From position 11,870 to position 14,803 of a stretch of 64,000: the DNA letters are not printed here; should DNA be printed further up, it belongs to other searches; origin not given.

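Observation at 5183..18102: Two ATPase-less ABC importers interrupted by an NHL-TPR-Yip1 membrane protein and an 877-aa unknown membrane-anchored protein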

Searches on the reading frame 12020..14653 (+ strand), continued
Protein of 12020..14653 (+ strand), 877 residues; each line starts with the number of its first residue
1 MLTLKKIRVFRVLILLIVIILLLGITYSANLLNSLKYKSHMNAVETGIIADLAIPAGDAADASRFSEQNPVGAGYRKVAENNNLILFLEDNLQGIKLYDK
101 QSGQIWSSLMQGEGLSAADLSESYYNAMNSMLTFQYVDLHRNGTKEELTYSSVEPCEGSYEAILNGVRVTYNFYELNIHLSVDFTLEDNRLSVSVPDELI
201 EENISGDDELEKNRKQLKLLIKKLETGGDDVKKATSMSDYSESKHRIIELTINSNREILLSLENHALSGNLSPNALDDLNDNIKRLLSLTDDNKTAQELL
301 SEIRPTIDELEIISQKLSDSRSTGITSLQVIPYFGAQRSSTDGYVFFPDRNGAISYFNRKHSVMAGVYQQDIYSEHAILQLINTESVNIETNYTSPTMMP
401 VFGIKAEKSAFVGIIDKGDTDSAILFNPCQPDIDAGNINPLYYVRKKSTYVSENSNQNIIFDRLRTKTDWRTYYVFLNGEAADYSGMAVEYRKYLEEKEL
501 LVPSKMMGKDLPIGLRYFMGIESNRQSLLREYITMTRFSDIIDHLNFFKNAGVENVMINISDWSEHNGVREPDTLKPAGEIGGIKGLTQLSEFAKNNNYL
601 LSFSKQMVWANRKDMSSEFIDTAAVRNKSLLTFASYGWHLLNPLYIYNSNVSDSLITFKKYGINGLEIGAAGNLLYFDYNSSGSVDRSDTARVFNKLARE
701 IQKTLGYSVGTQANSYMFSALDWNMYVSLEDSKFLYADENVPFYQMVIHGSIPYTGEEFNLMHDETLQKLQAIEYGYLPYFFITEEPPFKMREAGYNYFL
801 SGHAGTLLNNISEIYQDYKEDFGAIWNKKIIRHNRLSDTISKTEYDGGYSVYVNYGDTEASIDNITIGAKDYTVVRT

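Call 51: fold_search(model_id=the predicted structure, library=pdb)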
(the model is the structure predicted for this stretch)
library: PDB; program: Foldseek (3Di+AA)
matches with E <= 10: 818; with E <= 0.001: 143
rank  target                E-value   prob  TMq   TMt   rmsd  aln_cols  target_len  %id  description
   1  5opq_A                5.9e-24  1.00  0.50  0.65   7.9       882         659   12  A 3,6-anhydro-D-galactosidase produced by Zobellia galactanivorans. This is an exo-lytic enzyme that hydrolyzes termin (released 2017-11-29)
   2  5opq_D                2.0e-22  1.00  0.50  0.64   9.5       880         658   12  A 3,6-anhydro-D-galactosidase produced by Zobellia galactanivorans. This is an exo-lytic enzyme that hydrolyzes termin (released 2017-11-29)
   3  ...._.                5.3e-22  1.00  0.50  0.65   9.3       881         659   13  The Michaelis complex of ZgGH129 D486N from Zobellia galactanivorans with neo-b/k-oligo-carrageenan tetrasaccharide (b (released 2024-07-31)
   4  5wzn_A                2.5e-18  1.00  0.47  0.64   9.6       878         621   10  Alpha-N-acetylgalactosaminidase NagBb from Bifidobacterium bifidum - GalNAc complex (released 2017-06-07)
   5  5wzq_B                4.0e-18  1.00  0.46  0.63   8.7       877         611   10  Alpha-N-acetylgalactosaminidase NagBb from Bifidobacterium bifidum - quadruple mutant (released 2017-06-07)
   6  5wzr_A                8.6e-18  1.00  0.47  0.62   9.0       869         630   10  Alpha-N-acetylgalactosaminidase NagBb from Bifidobacterium bifidum - Gal-NHAc-DNJ complex (released 2017-06-07)
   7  5wzn_B                3.4e-17  1.00  0.46  0.62  10.5       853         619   10  Alpha-N-acetylgalactosaminidase NagBb from Bifidobacterium bifidum - GalNAc complex (released 2017-06-07)
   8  5wzr_B                3.8e-17  1.00  0.46  0.61  10.4       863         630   10  Alpha-N-acetylgalactosaminidase NagBb from Bifidobacterium bifidum - Gal-NHAc-DNJ complex (released 2017-06-07)
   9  5wzp_B                5.7e-17  1.00  0.43  0.60   9.6       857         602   10  Alpha-N-acetylgalactosaminidase NagBb from Bifidobacterium bifidum - ligand free (released 2017-06-07)
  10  5wzq_A                7.7e-17  1.00  0.45  0.63   9.0       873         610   10  Alpha-N-acetylgalactosaminidase NagBb from Bifidobacterium bifidum - quadruple mutant (released 2017-06-07)
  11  5wzp_A                2.2e-16  1.00  0.45  0.63   8.9       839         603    9  Alpha-N-acetylgalactosaminidase NagBb from Bifidobacterium bifidum - ligand free (released 2017-06-07)
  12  6qev_B                1.8e-14  1.00  0.40  0.28  12.0       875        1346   10  EngBF DARPin Fusion 4b B6 (released 2019-11-06)
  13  6sh9_B                5.6e-14  1.00  0.40  0.28  12.6       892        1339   11  EngBF DARPin Fusion 4b D12 (released 2019-11-06)
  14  6qep                  1.7e-13  1.00  0.40  0.28  11.5       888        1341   10  EngBF DARPin Fusion 4b H14 (released 2019-11-06)
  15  6qfk_A                5.3e-13  1.00  0.38  0.27  13.0       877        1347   11  EngBF DARPin Fusion 4b G10 (released 2019-11-06)
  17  2zxq                  6.1e-12  1.00  0.38  0.30  11.7       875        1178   11  Crystal structure of endo-alpha-N-acetylgalactosaminidase from Bifidobacterium longum (EngBF) (released 2009-06-16)
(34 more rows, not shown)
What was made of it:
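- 12020..14653 (+): DUF5696 protein (877 aa). N-terminal TM anchor. Beta-sandwich at about 75-478, interrupted by a helical coiled-coil insert at 206-319. (beta/alpha)8 barrel at about 513-825 (nt 13556-14494). C-terminal beta-sandwich at 830-876. Candidate catalytic residues D678, D722 and D738-E739. Foldseek: GH129 5opq 6e-24, 5wzn 2.5e-18, GH101 2zxq 6e-12 (call 51).
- On GH129 (CAZy): Foldseek: 5opq 5.9e-24 (TM-score to target 0.65), 5wzn 2.5e-18 (call 51). Identity is 10-13% (call 51).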

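Call 52: search_solved_structures(query=A1, max_evalue=10, show_alignments=3)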
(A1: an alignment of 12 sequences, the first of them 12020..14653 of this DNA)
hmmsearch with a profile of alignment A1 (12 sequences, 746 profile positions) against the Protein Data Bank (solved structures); distinct sequences matched with E-value up to 10: 12.
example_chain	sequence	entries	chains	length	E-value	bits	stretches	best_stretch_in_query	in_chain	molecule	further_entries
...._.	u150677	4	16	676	2.1e-08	36.3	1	65-492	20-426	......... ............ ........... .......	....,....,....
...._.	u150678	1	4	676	2.2e-08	36.2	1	65-508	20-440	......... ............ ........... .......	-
5opq_A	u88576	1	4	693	2.3e-08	36.1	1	65-492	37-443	3,6-anhydro-D-galactosidase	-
5wzn_A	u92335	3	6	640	1.6e-05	26.7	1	334-486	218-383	Alpha-N-acetylgalactosaminidase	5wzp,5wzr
5wzq_A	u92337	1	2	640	5e-05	25.1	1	334-475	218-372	Alpha-N-acetylgalactosaminidase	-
1ea9_C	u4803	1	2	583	0.39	12.2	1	403-498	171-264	CYCLOMALTODEXTRINASE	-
6joy_A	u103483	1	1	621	0.5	11.8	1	444-552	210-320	1,4-alpha-glucan branching enzyme GlgB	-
4f21_A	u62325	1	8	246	0.53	11.7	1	401-454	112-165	Carboxylesterase/phospholipase family protein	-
9u77_A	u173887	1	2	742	0.57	11.6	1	441-551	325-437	1,4-alpha-glucan branching enzyme GlgB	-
6pbl_A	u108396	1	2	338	0.74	11.3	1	377-457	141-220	Malate dehydrogenase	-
6i9q_A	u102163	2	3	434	0.89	11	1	437-540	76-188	4F2 cell-surface antigen heavy chain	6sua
9kfx_A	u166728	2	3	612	1.2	10.6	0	390-435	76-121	Synthetic PPR-DYW protein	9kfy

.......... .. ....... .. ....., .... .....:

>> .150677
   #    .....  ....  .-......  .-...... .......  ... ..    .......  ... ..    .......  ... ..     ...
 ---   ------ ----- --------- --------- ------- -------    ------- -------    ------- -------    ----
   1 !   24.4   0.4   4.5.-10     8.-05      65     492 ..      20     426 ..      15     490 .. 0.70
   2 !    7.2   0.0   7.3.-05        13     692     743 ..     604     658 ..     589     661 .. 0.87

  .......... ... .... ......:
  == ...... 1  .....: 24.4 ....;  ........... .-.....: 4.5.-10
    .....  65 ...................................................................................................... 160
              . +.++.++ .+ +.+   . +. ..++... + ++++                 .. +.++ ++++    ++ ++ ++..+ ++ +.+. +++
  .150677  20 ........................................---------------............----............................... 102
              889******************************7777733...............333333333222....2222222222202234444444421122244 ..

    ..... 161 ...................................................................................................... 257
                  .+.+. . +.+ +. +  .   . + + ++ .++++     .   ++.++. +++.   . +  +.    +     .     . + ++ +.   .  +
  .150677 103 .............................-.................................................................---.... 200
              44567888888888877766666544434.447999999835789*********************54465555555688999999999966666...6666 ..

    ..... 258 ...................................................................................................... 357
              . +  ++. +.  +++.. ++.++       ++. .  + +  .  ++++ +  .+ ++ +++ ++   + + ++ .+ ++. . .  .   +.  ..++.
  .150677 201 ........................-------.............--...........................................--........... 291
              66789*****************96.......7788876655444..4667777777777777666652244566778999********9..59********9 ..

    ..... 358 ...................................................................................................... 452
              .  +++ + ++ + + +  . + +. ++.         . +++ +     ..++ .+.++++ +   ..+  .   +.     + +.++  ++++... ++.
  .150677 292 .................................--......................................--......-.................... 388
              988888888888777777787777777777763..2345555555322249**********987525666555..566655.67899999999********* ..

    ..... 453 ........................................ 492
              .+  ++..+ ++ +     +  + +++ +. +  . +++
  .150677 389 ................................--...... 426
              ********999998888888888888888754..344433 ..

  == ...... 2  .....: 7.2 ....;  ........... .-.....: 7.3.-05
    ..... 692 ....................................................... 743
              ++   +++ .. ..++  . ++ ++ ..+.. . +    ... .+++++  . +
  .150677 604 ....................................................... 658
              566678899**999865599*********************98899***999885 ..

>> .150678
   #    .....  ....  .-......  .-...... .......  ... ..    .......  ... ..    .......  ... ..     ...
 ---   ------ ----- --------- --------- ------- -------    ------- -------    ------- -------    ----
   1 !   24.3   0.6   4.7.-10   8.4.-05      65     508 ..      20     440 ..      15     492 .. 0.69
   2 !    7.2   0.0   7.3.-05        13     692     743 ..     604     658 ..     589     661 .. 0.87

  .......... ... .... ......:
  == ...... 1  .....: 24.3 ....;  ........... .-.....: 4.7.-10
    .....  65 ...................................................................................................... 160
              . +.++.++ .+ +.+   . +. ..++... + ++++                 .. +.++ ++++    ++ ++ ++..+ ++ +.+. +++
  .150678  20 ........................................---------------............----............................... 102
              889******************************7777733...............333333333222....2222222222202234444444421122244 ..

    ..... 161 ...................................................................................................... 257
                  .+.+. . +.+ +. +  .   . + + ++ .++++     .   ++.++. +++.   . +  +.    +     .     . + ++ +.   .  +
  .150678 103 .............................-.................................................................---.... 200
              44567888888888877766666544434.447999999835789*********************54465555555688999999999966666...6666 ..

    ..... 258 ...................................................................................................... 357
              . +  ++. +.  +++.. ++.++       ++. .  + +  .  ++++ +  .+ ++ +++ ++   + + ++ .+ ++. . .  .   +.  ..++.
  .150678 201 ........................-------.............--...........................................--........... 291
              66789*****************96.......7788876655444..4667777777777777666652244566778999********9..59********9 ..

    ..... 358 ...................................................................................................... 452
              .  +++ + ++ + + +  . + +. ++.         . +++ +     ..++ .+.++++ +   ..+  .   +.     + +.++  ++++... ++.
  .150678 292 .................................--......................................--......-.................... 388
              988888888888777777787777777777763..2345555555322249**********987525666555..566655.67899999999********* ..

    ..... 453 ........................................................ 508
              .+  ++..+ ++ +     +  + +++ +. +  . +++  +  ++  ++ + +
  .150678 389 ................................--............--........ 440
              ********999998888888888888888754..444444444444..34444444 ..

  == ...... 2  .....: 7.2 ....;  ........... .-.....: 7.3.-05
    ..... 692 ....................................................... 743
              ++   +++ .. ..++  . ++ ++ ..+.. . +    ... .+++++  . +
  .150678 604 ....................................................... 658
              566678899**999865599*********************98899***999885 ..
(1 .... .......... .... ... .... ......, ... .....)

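Call 90: find_encoding_contigs(protein=P0129, flank=10000, max_places=2)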
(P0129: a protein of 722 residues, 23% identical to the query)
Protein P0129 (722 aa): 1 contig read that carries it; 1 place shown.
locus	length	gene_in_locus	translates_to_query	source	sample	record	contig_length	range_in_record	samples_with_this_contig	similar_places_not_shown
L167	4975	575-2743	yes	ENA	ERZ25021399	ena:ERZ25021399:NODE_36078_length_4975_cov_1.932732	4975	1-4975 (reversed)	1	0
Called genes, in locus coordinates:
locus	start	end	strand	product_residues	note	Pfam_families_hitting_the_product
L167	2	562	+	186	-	?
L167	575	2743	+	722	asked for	PF18952:DUF5696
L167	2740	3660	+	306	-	PF00528:BPD_transp_1 (weak)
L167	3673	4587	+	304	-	PF00528:BPD_transp_1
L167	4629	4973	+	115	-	?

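Call 91: find_encoding_contigs(protein=P0128, flank=10000, max_places=2)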
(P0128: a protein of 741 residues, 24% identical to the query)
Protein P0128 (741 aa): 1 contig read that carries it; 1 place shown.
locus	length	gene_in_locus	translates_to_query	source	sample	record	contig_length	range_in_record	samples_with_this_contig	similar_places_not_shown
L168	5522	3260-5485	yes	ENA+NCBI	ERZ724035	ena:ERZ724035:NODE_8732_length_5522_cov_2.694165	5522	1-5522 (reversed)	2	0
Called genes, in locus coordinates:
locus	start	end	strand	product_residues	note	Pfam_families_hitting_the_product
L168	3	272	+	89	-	?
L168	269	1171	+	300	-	PF00528:BPD_transp_1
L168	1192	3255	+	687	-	PF01436:NHL (faint), PF08450:SGL (weak), PF04893:Yip1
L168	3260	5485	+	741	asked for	PF18952:DUF5696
